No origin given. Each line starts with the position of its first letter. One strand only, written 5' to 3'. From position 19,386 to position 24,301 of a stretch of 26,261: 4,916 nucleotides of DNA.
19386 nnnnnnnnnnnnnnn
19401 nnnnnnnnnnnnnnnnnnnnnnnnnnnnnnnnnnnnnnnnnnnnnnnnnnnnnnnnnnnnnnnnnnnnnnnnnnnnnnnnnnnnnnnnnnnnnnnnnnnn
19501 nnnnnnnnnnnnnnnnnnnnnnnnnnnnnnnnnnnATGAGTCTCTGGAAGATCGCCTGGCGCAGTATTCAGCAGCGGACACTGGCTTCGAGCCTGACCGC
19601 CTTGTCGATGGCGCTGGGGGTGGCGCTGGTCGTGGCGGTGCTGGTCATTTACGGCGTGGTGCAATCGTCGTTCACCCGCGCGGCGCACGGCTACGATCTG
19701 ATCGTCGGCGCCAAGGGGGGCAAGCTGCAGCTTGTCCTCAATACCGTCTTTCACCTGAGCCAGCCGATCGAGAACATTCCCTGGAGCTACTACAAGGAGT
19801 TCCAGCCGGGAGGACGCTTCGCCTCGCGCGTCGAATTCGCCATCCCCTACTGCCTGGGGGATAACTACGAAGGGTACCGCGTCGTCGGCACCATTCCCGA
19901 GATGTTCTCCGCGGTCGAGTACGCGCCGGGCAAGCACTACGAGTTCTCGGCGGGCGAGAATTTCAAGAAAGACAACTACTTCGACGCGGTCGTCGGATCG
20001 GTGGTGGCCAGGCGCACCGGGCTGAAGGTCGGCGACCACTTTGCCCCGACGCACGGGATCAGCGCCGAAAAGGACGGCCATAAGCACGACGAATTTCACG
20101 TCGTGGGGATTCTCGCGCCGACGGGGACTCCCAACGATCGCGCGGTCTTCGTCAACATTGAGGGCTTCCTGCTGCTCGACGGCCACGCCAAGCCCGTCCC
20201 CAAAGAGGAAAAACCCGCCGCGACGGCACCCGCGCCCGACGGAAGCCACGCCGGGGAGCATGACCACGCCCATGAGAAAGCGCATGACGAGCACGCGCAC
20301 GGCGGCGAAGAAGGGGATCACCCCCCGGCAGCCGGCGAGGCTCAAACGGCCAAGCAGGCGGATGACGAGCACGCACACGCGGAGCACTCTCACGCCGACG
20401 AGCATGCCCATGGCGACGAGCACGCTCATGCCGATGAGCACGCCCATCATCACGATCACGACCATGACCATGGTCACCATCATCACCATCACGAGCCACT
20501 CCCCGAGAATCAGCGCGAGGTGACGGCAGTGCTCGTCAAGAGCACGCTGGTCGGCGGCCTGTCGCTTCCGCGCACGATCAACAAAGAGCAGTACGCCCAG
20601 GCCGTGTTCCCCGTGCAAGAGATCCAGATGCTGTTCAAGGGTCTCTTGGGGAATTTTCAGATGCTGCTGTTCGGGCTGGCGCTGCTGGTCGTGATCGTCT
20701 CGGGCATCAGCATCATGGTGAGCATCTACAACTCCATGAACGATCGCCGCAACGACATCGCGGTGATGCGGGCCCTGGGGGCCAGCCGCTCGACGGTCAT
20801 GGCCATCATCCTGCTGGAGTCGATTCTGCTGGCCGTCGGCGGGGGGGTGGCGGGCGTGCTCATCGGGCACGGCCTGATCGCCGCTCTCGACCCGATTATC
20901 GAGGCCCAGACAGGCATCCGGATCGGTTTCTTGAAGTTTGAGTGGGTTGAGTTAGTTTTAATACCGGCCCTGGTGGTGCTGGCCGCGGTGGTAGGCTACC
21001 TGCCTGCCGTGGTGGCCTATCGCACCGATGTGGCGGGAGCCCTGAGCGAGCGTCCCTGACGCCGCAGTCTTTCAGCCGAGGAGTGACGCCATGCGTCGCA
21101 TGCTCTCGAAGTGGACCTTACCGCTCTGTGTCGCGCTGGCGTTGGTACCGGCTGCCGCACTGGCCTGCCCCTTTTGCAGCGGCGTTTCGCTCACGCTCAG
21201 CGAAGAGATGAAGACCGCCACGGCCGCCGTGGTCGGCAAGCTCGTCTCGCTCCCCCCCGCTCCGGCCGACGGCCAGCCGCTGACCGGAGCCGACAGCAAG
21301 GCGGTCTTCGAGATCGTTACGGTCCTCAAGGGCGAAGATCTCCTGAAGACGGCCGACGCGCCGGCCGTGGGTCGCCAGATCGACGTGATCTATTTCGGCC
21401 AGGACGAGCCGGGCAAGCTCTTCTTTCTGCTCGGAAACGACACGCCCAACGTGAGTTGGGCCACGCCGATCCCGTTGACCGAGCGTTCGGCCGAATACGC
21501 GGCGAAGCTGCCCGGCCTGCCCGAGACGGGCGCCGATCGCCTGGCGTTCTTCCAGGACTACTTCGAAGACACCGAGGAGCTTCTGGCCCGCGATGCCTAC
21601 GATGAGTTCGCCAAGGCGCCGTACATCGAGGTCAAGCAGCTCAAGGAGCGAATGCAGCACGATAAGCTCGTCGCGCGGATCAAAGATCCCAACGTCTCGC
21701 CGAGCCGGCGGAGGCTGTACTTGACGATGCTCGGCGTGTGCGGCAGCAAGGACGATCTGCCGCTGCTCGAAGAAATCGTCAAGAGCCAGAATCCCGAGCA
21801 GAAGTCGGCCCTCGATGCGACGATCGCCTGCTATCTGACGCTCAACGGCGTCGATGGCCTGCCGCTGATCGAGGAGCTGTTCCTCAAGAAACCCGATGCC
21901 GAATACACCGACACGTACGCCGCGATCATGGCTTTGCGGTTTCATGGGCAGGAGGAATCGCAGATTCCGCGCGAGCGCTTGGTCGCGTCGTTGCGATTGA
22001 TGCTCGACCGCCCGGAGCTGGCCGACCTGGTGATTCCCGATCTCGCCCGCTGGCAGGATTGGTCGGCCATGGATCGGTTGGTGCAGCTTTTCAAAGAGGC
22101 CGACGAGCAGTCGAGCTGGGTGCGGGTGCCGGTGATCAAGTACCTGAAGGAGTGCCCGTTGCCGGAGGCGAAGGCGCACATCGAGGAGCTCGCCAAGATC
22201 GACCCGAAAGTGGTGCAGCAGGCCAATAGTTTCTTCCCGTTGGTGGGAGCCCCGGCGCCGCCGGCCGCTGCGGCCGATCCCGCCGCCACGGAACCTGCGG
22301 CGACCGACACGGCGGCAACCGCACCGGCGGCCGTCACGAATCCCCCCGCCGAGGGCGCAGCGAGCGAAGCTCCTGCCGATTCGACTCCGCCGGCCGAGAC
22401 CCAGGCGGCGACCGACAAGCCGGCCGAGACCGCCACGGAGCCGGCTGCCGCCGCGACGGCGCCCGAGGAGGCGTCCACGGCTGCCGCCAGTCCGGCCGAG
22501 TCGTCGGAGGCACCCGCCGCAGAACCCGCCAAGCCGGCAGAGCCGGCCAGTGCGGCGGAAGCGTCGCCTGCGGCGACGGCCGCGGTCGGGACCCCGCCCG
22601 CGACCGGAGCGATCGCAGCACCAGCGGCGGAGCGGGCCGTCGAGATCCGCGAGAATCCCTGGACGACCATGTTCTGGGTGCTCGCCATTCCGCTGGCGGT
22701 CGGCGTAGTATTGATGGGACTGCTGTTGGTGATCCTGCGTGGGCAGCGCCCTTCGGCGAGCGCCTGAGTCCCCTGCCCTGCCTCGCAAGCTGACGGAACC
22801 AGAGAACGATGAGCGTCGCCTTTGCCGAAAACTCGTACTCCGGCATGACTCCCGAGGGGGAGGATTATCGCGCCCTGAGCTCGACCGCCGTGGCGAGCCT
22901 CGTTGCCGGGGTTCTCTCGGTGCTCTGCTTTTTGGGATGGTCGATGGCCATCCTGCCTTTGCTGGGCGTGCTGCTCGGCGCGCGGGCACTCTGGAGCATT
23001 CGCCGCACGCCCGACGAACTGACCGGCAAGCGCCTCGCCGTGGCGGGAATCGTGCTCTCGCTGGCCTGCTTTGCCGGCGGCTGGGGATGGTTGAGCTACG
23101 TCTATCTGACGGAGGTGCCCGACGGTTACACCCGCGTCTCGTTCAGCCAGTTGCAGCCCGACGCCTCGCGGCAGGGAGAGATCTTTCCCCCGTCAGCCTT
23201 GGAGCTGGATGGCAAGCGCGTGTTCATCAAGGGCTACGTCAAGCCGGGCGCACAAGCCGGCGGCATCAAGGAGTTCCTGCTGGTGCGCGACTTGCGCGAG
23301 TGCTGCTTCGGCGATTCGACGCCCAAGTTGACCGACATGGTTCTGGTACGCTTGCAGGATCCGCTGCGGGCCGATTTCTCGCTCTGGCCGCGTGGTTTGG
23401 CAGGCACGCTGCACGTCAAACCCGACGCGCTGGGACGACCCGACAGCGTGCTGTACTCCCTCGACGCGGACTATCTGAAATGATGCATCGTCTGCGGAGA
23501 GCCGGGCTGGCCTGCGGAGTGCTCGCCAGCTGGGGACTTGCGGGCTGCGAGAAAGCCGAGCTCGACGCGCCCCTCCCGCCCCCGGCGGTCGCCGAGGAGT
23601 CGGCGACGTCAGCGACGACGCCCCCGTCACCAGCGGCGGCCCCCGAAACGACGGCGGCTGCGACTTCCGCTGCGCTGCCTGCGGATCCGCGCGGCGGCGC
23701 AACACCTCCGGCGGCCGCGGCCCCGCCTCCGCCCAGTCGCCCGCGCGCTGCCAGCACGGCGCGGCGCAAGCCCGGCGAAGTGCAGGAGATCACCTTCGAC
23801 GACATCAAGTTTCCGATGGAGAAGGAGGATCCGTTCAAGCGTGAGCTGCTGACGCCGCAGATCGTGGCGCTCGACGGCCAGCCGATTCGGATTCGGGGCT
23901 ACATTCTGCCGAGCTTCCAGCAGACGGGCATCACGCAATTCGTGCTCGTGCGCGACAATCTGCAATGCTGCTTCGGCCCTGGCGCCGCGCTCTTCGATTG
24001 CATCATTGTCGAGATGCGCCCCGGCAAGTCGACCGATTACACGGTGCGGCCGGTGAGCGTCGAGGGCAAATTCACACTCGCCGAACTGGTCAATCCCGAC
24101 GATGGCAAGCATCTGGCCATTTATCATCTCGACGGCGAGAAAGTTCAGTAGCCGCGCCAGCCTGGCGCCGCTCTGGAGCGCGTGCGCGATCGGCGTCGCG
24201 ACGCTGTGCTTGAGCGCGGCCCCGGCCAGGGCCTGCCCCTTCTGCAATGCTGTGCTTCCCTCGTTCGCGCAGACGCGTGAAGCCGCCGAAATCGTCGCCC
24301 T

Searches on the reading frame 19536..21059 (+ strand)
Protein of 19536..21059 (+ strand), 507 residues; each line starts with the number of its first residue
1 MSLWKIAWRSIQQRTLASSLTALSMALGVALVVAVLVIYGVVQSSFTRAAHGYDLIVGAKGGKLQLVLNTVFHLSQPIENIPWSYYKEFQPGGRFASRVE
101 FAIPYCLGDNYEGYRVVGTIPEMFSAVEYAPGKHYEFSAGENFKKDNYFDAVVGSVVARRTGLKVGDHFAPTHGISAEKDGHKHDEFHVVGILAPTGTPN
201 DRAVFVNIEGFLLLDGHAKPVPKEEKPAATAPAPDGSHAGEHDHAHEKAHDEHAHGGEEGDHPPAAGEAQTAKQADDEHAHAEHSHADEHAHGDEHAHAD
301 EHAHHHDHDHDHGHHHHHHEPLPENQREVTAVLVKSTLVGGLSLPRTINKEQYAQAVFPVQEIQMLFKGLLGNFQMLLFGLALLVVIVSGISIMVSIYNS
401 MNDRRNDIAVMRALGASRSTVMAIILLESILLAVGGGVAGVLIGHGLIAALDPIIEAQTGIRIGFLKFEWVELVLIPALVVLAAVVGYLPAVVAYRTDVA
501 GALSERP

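Call 4: search_protein_families(library=pfam, proteins=[window:19536-21059:+], max_evalue=0.1)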
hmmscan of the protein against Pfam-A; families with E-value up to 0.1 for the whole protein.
window:19536-21059:+ (507 aa): 2 families
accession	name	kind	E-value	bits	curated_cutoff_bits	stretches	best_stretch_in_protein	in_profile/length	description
PF02687.27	FtsX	-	2.9e-16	60.1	25.5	1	381-494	3-114/120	FtsX-like permease C-terminal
PF12704.14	MacB_PCD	-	5e-10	40.5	27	1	18-211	1-176/207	MacB-like periplasmic core domain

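Call 5: search_protein_families(library=ncbifam, proteins=[window:19536-21059:+], max_evalue=0.01)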
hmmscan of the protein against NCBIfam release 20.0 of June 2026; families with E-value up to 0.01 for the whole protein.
window:19536-21059:+ (507 aa): 9 families
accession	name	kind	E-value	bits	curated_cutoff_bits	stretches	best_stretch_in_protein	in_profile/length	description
TIGR03434.1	ADOP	subfamily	3.1e-13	48.7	622.3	1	358-505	254-401/803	ADOP family duplicated permease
NF038346.1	FtsX_actino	exception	7.5e-13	48.5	250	1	364-496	170-303/308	permease-like cell division protein FtsX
TIGR02212.1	lolCE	equivalog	9.7e-11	41.2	362.45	1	378-504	269-409/411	lipoprotein-releasing ABC transporter permease subunit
NF007826.0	PRK10535.1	equivalog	2.2e-07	29.5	966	1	374-504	521-646/648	macrolide ABC transporter ATP-binding protein/permease MacB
TIGR02213.1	lolE_release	exception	4.2e-07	29.2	540.35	1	374-457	262-348/411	lipoprotein-releasing ABC transporter permease subunit LolE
NF008357.0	PRK11146.1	exception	2e-05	23.6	439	1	382-457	276-351/414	lipoprotein-releasing ABC transporter permease subunit LolE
TIGR00439.2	FtsX_Gneg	equivalog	4e-05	23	255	1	372-496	170-288/292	permease-like cell division protein FtsX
NF041854.1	ABC_perm_YbbP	equivalog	0.00016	19.7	999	1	376-452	685-758/806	putative ABC transporter permease subunit YbbP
NF038347.1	FtsX_Gpos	exception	0.0028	17.1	225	1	363-496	157-292/296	permease-like cell division protein FtsX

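Call 57: search_solved_structures(query=window:19536-21059:+, max_evalue=0.001)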
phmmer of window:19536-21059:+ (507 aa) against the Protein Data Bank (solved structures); distinct sequences matched with E-value up to 0.001: 11.
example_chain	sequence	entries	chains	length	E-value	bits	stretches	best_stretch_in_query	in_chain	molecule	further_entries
5gko_A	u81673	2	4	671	3e-08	36.3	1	352-505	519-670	Macrolide export ATP-binding/permease protein MacB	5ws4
9rli_E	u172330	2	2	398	6.1e-08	35.2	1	378-457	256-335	Lipoprotein-releasing system transmembrane protein LolE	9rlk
7arh_E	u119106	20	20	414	6.5e-08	35.2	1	378-457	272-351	Lipoprotein-releasing system transmembrane protein LolE | Lipoprotein transporter subunit LolE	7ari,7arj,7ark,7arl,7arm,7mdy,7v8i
7mdx_B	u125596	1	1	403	9.9e-08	34.6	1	378-457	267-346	Lipoprotein-releasing system transmembrane protein LolE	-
5lil_A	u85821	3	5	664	1.1e-07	34.4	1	363-502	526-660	Macrolide export ATP-binding/permease protein MacB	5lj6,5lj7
9o9x_C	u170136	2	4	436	4.1e-07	32.5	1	375-503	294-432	ABC transporter permease YtrF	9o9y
9w35_A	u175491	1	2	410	1e-06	31.2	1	376-456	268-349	LolF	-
9w37_A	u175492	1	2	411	1.2e-06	31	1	376-456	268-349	LolF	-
9w2w_A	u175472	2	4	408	1.4e-06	30.8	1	376-456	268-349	LolF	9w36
5xu1_M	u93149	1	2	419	3.7e-06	29.3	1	365-502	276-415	ABC transporter permeae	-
5nik_J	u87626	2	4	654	4.9e-06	29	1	374-504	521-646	Macrolide export ATP-binding/permease protein MacB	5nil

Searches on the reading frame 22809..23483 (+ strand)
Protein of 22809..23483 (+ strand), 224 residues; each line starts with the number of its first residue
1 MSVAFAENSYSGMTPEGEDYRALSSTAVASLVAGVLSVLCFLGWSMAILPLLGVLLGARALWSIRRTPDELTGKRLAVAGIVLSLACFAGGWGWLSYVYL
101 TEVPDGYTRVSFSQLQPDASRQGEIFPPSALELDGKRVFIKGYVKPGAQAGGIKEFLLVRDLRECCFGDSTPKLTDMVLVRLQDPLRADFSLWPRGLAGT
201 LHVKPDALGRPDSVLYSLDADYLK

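Call 4: search_protein_families(library=pfam, proteins=[window:22809-23483:+], max_evalue=0.1)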
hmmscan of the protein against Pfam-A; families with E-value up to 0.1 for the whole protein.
window:22809-23483:+ (224 aa): 5 families
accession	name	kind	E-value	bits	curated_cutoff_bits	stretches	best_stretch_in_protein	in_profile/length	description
PF13828.11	DUF4190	-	2.7e-11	43.5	35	1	27-88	2-56/62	Domain of unknown function (DUF4190)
PF11992.13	TgpA_N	-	0.0019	17.7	30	1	27-96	2-74/333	TgpA N-terminal domain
PF11736.14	DUF3299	-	0.0049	17.4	22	1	131-207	45-122/139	Protein of unknown function (DUF3299)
PF00083.30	Sugar_tr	-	0.046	13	22.3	1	66-111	340-386/452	Sugar (and other) transporter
PF01970.21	TctA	-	0.08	12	28.9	0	13-46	81-114/423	Tripartite tricarboxylate transporter TctA family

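Call 5: search_protein_families(library=ncbifam, proteins=[window:22809-23483:+], max_evalue=0.01)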
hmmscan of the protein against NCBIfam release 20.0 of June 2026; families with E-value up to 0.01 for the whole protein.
window:22809-23483:+ (224 aa): 0 families

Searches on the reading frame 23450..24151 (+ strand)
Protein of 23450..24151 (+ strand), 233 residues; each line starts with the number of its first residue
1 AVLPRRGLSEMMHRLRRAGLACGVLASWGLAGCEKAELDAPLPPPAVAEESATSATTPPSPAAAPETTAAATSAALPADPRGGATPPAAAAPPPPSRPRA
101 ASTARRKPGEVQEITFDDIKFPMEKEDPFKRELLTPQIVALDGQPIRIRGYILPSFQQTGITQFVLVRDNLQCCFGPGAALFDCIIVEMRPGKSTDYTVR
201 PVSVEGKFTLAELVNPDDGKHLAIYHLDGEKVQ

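Call 4: search_protein_families(library=pfam, proteins=[window:23450-24151:+], max_evalue=0.1)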
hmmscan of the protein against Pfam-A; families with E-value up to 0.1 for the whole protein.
window:23450-24151:+ (233 aa): 1 family
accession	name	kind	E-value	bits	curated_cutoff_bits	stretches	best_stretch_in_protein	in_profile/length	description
PF11736.14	DUF3299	-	9.7e-06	26.2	22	1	130-232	35-137/139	Protein of unknown function (DUF3299)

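Call 5: search_protein_families(library=ncbifam, proteins=[window:23480-24151:+], max_evalue=0.01)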
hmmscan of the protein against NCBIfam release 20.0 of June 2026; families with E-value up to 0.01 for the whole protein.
window:23480-24151:+ (223 aa): 0 families

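Call 23: search_solved_structures(query=window:23480-24151:+, max_evalue=10, show_alignments=3)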
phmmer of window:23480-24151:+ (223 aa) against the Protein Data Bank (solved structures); distinct sequences matched with E-value up to 10: 12.
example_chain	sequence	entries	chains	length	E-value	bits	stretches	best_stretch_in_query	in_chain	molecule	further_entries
4hsp_A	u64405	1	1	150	0.019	18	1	125-201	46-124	hypothetical protein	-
4lhk_A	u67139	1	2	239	0.21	14.6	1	136-194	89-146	Flocculin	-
4gq7_A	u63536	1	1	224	0.31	14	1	136-192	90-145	Flocculin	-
28jw_m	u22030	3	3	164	0.5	13.4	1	72-116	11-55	uS13c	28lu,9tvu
2hi6_A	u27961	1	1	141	1.7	11.6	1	115-184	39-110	UPF0107 protein AF0055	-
8w9z_H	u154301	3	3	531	2.5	11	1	46-115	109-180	Protein PLASTID TRANSCRIPTIONALLY ACTIVE 12-like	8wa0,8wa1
6ysy_B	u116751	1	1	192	3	10.8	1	72-124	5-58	Myosin light chain 1/3, skeletal muscle isoform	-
8c29_S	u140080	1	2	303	3.5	10.6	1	53-97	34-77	Chlorophyll a-b binding protein, chloroplastic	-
8raz_B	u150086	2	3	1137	4.7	10.2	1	55-124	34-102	DNA mismatch repair protein Msh3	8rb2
8r7v_B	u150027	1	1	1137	4.7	10.2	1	55-124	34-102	DNA mismatch repair protein Msh3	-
8olx_B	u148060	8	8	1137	5.9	9.8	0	55-124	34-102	DNA mismatch repair protein Msh3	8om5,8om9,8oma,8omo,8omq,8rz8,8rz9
8rz7_B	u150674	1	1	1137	5.9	9.8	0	55-124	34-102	DNA mismatch repair protein Msh3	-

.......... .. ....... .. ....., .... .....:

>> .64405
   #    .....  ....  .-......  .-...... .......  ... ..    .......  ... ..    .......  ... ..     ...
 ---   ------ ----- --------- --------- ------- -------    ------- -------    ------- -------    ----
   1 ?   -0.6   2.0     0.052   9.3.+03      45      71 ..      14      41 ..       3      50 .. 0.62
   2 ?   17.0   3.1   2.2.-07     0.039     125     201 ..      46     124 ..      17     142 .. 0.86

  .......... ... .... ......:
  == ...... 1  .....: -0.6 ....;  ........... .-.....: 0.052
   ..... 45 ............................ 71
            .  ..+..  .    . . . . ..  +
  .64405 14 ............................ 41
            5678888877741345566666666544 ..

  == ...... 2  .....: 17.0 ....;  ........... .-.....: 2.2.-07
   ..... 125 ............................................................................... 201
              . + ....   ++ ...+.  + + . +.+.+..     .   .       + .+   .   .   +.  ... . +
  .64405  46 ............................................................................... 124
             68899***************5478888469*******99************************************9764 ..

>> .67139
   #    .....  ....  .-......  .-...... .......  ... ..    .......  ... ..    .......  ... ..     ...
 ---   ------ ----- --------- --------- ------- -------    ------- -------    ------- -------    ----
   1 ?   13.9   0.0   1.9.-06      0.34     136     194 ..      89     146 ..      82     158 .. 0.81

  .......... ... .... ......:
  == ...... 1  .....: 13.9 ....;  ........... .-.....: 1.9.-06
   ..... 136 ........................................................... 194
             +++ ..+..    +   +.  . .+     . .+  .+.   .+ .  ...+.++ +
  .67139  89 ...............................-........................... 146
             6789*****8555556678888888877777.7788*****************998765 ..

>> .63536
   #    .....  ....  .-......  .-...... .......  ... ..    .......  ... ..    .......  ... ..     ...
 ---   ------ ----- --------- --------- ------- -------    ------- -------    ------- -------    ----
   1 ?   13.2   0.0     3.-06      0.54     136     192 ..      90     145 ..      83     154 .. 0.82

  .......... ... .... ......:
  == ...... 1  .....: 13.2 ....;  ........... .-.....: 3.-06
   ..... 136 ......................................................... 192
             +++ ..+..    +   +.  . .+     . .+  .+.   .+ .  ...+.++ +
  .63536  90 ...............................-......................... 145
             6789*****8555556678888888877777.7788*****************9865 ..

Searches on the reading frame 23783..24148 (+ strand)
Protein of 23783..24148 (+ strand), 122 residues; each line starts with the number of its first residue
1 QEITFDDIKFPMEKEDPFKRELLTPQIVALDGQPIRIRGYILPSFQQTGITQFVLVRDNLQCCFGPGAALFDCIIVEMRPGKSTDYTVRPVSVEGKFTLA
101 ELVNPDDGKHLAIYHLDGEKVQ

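Call 61: search_protein_representatives(protein=window:23783-24148:+)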
Query: 122 residues. Proteins with E-value up to 0.001 (for the whole library): 1971; up to 1e-10: 691; up to 1e-30: 202. The best 150 are listed.
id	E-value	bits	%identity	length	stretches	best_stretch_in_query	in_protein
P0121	1.3e-56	206.2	78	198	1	1-121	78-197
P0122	3.1e-55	201.7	76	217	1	2-122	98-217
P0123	4.2e-50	185.2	71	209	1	2-121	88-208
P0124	1.0e-48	180.7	69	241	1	2-121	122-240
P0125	4.2e-48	178.7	68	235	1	2-121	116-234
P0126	4.3e-47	175.4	67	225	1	1-121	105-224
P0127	4.6e-47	175.3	70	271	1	2-121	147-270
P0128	1.2e-46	174.0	67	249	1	3-121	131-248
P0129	2.2e-46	173.2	64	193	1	3-121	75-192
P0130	2.8e-46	172.8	66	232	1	1-122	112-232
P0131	9.4e-46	171.1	64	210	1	2-121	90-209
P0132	1.2e-45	170.8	69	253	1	2-117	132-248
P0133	1.9e-45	170.1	67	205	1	3-122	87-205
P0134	2.2e-45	170.0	65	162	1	2-121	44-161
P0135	2.5e-45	169.7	64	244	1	2-121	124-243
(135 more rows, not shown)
